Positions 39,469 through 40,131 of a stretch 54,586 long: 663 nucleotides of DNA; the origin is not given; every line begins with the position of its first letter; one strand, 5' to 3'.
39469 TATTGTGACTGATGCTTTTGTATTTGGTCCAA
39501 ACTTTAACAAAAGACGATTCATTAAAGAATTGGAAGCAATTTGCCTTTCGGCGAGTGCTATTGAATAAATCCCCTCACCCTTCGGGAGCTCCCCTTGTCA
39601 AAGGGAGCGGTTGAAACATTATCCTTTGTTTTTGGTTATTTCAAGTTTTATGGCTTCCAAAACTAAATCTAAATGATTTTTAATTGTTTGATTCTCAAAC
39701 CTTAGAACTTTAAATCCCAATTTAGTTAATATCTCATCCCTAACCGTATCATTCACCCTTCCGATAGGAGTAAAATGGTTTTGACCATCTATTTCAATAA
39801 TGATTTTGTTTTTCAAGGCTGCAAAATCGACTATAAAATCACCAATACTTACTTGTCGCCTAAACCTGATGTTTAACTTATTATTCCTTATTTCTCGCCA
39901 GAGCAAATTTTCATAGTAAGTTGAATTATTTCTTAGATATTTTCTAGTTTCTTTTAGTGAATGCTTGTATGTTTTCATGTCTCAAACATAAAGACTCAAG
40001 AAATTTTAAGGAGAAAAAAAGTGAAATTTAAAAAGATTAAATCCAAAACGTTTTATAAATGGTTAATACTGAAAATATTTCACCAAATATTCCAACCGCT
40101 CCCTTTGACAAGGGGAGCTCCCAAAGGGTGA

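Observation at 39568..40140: DUF559 nuclease gene bracketed by 48-bp structured inverted repeats, with a solo repeat 11 kb away (REPtron-like layout with a non-RAYT nuclease)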

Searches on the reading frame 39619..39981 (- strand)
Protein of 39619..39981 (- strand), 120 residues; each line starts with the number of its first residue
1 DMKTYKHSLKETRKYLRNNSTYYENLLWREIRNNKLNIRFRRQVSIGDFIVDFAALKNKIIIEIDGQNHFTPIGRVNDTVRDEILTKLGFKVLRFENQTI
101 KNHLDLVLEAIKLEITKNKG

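Call 7: search_protein_families(library=pfam, proteins=[window:39619-39978:-], max_evalue=0.01)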
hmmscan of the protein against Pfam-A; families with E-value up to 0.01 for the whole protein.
window:39619-39978:- (119 aa): 3 families
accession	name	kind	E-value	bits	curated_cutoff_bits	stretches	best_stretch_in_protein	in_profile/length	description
PF04480.18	DUF559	-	7.6e-31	106.7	20.6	1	9-114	4-108/109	Protein of unknown function (DUF559)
PF18741.7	MTES_1575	-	8e-07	29.5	38.2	1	28-100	7-82/96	REase_MTES_1575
PF10881.14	DUF2726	-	0.0012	19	24.7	1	32-101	45-115/126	Protein of unknown function (DUF2726)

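Call 8: search_protein_families(library=ncbifam, proteins=[window:39619-39978:-], max_evalue=0.1)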
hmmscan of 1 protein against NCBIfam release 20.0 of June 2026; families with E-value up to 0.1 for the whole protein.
window:39619-39978:- (119 aa): 1 family
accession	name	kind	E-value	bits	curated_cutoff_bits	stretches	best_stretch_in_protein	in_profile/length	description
NF007294.0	PRK09767.1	equivalog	1.1e-16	61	218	1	8-116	5-112/117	DUF559 domain-containing protein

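Call 13: find_homologous_proteins(query=window:39619-39978:-, max_evalue=0.00001)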
Query window:39619-39978:- (119 aa): 141 proteins with E <= 0.00001 among 151 candidates; the best 120 are listed.
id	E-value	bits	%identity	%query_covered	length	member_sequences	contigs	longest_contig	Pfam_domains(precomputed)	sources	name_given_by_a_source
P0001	3.1e-70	251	99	100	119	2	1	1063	PF04480.19,PF18741.8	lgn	-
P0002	1.7e-56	207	83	100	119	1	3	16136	PF04480.19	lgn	-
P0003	6.1e-39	150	65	93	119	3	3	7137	PF04480.19,PF18741.8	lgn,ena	-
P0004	4.8e-35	138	59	93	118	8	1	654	PF04480.19,PF18741.8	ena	-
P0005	9.0e-35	137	59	93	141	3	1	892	PF04480.19,PF18741.8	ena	-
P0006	4.1e-32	128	56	96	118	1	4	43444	PF04480.19,PF18741.8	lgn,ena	-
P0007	1.4e-23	101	54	92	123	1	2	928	PF04480.19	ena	-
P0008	3.6e-23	99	54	92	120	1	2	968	PF04480.19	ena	-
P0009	1.4e-22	98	51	90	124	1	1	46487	PF04480.19,PF18741.8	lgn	-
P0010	1.6e-21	94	51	90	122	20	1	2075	PF04480.19,PF18741.8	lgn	-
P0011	3.6e-21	93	47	91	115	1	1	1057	PF04480.19,PF18741.8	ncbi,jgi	jgi:leucyl-tRNA synthetase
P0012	6.7e-21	92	50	90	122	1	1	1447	PF04480.19,PF18741.8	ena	-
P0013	1.4e-19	88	49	90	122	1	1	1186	PF04480.19,PF18741.8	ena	-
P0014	2.0e-19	87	47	93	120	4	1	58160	PF04480.19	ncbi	-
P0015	7.6e-19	85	47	90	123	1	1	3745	PF04480.19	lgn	-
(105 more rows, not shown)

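Call 14: find_encoding_contigs(protein=P0002, flank=4000, max_places=4)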
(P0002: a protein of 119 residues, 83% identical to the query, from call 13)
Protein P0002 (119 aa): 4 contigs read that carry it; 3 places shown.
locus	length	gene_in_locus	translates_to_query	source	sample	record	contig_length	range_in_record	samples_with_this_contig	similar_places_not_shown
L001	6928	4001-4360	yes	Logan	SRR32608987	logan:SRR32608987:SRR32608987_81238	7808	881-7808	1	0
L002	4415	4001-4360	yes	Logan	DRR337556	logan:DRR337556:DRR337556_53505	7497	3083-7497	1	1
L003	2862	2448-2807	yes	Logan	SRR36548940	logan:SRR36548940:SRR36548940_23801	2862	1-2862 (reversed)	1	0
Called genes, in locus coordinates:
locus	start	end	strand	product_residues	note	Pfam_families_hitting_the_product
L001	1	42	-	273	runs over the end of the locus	PF03096:Ndr (weak), PF12146:Hydrolase_4, PF00561:Abhydrolase_1, PF12697:Abhydrolase_6, PF12695:Abhydrolase_5 (faint)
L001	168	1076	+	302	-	PF18962:Por_Secre_tail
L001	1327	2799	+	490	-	PF01464:SLT, PF01476:LysM, PF23473:LysM3_LYK4_5 (faint), PF01476:LysM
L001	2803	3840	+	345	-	PF16125:DUF4837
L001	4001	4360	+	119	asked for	PF04480:DUF559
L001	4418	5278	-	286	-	-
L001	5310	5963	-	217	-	PF09844:DUF2071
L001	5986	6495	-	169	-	-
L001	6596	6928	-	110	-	?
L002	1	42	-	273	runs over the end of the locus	PF03096:Ndr (weak), PF12146:Hydrolase_4, PF00561:Abhydrolase_1, PF12697:Abhydrolase_6, PF12695:Abhydrolase_5 (faint)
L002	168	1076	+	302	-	PF18962:Por_Secre_tail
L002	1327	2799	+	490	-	PF01464:SLT, PF01476:LysM, PF23473:LysM3_LYK4_5 (faint), PF01476:LysM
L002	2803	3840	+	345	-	PF16125:DUF4837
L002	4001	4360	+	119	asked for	PF04480:DUF559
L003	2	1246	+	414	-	?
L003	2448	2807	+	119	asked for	PF04480:DUF559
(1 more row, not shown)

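Call 15: find_encoding_contigs(protein=P0003, flank=4000, max_places=4)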
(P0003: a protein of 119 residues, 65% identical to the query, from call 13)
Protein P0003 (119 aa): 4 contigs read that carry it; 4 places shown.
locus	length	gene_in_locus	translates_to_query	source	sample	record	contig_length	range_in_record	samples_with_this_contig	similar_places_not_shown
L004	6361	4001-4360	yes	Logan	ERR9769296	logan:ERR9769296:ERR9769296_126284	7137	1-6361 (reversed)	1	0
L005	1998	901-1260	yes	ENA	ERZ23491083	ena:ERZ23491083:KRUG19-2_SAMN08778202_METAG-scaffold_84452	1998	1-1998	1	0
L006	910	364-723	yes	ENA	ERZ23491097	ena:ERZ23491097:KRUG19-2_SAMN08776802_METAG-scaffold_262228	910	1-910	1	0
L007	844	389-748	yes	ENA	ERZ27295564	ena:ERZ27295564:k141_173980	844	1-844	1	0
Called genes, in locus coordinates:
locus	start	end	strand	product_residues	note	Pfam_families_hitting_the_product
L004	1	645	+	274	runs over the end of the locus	-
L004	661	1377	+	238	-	PF09844:DUF2071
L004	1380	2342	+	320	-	-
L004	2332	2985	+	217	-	PF09844:DUF2071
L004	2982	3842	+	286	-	-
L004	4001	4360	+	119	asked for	PF04480:DUF559, PF18741:MTES_1575 (weak)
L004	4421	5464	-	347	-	PF16125:DUF4837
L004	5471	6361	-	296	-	?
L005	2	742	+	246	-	?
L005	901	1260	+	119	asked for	PF04480:DUF559, PF18741:MTES_1575 (weak)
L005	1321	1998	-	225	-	?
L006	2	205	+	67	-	?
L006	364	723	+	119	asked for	PF04480:DUF559, PF18741:MTES_1575 (weak)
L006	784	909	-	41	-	?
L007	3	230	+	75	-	?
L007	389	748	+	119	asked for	PF04480:DUF559, PF18741:MTES_1575 (weak)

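Call 16: find_encoding_contigs(protein=P0006, flank=4000, max_places=4)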
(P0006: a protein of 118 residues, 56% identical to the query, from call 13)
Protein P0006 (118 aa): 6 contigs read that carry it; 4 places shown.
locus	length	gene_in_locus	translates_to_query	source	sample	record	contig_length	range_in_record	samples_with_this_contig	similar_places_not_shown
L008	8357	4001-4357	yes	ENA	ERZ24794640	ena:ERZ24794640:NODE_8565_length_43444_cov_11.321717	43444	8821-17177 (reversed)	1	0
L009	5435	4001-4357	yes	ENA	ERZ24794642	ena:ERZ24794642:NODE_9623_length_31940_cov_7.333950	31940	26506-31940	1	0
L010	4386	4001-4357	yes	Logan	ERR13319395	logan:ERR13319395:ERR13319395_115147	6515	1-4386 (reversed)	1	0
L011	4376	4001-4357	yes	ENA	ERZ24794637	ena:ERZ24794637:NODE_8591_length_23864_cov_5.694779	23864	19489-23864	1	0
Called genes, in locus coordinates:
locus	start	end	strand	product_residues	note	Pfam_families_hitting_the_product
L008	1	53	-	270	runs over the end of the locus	PF03096:Ndr (weak), PF00561:Abhydrolase_1, PF12146:Hydrolase_4, PF12697:Abhydrolase_6, PF12695:Abhydrolase_5 (faint)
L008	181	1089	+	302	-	PF18962:Por_Secre_tail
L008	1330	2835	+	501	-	PF23473:LysM3_LYK4_5 (faint), PF01464:SLT, PF01476:LysM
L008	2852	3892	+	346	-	PF16125:DUF4837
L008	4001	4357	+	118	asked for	PF04480:DUF559, PF18741:MTES_1575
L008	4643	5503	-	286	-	-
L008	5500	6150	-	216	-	PF09844:DUF2071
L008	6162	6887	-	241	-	PF09844:DUF2071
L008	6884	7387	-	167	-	-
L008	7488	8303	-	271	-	PF04134:DCC1-like (weak)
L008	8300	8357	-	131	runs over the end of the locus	-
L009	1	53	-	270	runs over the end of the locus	PF03096:Ndr (weak), PF00561:Abhydrolase_1, PF12146:Hydrolase_4, PF12697:Abhydrolase_6, PF12695:Abhydrolase_5 (faint)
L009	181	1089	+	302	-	PF18962:Por_Secre_tail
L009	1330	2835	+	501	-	PF23473:LysM3_LYK4_5 (faint), PF01464:SLT, PF01476:LysM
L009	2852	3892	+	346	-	PF16125:DUF4837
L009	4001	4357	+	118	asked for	PF04480:DUF559, PF18741:MTES_1575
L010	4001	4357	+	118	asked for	PF04480:DUF559, PF18741:MTES_1575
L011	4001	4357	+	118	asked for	PF04480:DUF559, PF18741:MTES_1575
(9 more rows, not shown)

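Call 23: find_encoding_contigs(protein=window:39619-39981:-, flank=3000, max_places=10)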
Protein window:39619-39981:- (120 aa): no gene with exactly this product is on record in the collection.

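Call 24: find_encoding_contigs(protein=P0001, flank=3000, max_places=10)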
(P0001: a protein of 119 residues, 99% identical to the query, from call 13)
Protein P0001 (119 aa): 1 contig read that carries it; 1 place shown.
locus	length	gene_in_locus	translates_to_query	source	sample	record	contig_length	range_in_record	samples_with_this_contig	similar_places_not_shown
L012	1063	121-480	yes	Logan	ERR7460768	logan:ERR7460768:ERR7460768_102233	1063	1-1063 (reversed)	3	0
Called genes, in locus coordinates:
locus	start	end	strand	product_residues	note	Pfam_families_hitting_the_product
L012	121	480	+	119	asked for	PF04480:DUF559, PF18741:MTES_1575 (weak)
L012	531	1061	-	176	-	?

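Call 40: find_related_loci(query=A4, collection=metagenome_contigs, flank=2500)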
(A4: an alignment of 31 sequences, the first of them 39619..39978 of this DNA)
Query A4 (119 aa) in metagenome_contigs; peptide patterns used: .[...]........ (x = any residue, [..] = any of these).
600 stretches matched a pattern (row limit reached: there are more); 536 encode a relative of the query (tblastn E <= 1e-3); the best 80 are kept; 80 distinct loci.
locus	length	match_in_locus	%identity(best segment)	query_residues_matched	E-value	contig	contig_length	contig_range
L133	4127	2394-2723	47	1-110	1e-27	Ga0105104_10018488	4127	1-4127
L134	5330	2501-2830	46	8-117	2e-27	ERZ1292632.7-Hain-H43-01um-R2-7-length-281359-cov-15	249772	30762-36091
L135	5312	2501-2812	48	10-115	2e-26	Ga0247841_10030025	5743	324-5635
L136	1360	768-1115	43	2-117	1e-25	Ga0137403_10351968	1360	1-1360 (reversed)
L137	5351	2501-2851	44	2-118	2e-25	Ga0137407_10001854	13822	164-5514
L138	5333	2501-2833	45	3-110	8e-25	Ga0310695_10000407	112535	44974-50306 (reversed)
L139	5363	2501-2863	41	1-118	2e-24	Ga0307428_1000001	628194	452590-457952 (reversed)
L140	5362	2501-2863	41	1-118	8e-24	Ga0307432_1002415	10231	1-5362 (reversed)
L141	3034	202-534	39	5-114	9e-24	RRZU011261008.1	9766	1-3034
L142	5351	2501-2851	46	1-117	1e-23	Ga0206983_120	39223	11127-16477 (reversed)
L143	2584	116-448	41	1-110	3e-23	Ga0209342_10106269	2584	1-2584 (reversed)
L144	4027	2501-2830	45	6-114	5e-23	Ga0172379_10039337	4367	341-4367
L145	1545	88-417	43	3-111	6e-23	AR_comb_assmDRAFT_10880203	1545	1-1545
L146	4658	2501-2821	43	4-110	1e-22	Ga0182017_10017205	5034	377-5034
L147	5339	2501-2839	43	1-112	1e-22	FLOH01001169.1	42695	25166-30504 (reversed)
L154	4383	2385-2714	41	8-118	7e-22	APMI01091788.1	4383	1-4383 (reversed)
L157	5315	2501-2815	45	8-111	8e-22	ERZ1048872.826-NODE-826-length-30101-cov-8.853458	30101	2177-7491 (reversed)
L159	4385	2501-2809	41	16-118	2e-21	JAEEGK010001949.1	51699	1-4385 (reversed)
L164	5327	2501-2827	38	3-111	2e-21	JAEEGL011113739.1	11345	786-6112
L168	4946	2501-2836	42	8-118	5e-21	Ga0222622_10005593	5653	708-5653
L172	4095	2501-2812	43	13-115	7e-21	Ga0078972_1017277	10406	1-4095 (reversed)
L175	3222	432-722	47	15-110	7e-21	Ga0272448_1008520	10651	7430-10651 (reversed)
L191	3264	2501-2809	42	8-110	5e-20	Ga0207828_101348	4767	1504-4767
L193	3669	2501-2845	42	8-117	4e-20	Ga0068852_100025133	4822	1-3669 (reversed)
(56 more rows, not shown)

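Call 49: search_solved_structures(query=window:39619-39978:-, max_evalue=0.01, show_alignments=2)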
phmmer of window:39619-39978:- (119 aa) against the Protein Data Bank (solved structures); distinct sequences matched with E-value up to 0.01: 1.
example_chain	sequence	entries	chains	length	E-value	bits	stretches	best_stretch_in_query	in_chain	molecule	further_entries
3hrl_A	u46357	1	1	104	9.5e-13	51.3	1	22-109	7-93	Endonuclease-Like Protein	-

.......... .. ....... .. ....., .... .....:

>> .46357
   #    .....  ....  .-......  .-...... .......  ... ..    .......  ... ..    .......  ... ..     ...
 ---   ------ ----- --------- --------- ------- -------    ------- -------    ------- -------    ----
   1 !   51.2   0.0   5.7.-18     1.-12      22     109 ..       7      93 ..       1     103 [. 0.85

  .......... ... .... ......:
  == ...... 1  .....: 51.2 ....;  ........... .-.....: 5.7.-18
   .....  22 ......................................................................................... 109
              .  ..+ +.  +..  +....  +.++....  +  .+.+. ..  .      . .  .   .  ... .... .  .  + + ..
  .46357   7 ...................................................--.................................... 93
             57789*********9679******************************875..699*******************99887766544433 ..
